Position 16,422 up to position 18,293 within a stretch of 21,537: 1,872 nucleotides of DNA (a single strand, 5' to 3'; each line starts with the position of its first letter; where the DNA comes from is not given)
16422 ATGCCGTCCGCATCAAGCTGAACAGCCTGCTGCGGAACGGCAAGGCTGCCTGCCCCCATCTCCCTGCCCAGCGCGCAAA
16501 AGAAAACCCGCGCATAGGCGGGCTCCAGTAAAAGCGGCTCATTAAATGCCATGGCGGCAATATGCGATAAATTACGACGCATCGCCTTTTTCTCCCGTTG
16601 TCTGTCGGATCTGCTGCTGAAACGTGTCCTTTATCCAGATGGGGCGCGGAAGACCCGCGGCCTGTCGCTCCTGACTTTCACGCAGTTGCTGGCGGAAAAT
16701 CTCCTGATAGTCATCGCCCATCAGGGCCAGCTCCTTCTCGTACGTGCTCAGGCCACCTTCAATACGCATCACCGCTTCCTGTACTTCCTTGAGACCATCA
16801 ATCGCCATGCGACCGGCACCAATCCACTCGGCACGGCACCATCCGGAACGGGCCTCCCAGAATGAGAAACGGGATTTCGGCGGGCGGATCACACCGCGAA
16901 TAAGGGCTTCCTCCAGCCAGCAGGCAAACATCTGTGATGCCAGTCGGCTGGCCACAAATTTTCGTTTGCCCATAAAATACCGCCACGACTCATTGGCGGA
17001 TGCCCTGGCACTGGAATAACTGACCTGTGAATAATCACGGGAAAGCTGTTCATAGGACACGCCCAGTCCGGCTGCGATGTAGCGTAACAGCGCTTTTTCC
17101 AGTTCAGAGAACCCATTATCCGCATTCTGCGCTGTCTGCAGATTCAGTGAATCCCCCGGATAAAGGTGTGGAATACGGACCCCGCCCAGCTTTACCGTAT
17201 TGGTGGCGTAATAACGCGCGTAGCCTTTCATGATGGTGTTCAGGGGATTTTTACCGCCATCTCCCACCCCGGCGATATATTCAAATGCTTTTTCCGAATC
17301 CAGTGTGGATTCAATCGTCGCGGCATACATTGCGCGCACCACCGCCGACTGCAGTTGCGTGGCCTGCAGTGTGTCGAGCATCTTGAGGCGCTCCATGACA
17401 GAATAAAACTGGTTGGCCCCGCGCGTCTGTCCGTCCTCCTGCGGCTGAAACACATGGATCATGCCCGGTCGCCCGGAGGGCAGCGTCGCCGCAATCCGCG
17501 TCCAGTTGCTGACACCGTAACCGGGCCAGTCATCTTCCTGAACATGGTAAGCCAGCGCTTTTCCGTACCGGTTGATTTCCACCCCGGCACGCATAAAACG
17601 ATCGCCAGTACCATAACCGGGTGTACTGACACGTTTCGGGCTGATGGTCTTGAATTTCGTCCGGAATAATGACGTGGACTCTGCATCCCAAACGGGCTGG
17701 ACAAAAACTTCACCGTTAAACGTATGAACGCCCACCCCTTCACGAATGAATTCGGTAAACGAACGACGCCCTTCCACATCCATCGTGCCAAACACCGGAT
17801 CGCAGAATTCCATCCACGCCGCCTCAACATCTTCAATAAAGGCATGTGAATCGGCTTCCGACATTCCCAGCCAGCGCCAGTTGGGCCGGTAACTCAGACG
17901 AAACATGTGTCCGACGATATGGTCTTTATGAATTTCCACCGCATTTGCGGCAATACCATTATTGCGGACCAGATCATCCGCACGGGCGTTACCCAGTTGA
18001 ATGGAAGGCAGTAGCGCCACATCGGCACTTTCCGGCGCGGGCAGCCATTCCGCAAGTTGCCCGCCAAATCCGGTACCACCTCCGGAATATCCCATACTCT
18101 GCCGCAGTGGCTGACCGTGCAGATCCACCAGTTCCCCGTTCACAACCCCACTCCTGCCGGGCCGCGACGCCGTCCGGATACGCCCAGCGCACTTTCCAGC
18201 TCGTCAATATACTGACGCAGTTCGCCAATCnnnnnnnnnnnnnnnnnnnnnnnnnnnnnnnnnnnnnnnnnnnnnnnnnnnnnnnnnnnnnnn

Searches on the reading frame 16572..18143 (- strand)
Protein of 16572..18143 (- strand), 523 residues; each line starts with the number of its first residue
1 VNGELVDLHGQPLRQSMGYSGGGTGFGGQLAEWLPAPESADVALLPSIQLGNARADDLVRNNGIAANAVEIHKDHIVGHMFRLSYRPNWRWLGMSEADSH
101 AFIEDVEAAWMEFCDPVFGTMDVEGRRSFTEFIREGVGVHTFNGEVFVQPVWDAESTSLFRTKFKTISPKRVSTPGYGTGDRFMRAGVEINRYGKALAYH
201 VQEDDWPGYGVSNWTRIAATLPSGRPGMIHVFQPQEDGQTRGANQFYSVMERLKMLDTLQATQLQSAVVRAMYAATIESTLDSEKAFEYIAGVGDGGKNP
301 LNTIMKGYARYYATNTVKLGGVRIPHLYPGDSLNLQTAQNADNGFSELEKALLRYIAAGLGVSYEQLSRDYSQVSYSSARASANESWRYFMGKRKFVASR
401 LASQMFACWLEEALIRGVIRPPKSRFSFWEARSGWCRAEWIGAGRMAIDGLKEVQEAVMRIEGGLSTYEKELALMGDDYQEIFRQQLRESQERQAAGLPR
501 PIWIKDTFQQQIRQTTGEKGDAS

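Call 6: search_protein_families(library=pfam, proteins=[window:16572-18143:-], max_evalue=0.01)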
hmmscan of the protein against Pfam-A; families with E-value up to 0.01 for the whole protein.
window:16572-18143:- (523 aa): 1 family
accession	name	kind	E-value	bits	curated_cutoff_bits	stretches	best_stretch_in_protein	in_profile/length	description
PF05136.18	Phage_portal_2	-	1.6e-95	320.8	32.9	1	27-393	2-353/354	Phage portal protein, lambda family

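Call 67: find_encoding_contigs(protein=window:16572-18143:-, flank=10000, max_places=8)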
Protein window:16572-18143:- (523 aa): 1 contig read that carries it; 1 place shown.
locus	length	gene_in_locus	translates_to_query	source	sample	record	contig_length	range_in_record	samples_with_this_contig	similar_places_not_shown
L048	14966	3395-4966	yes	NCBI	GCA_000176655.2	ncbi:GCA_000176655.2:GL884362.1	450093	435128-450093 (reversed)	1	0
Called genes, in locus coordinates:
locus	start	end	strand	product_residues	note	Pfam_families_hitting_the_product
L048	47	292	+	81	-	-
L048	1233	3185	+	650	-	PF05876:GpA_ATPase, PF20454:GpA_nuclease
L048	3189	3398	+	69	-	PF02831:gpW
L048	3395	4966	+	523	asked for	PF05136:Phage_portal_2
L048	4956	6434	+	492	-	PF01343:Peptidase_S49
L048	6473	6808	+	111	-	PF02924:HDPD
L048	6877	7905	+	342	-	PF03864:Phage_cap_E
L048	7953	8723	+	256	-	PF14000:Packaging_FI, PF05354:Phage_attach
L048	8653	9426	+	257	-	-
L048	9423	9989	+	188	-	-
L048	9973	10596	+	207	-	-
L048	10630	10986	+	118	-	PF04965:GPW_gp25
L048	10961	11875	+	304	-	PF26776:Baseplate_J_N, PF26078:Baseplate_J_M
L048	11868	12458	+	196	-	PF09684:Tail_P2_I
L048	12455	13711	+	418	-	PF12571:Phage_tail_fib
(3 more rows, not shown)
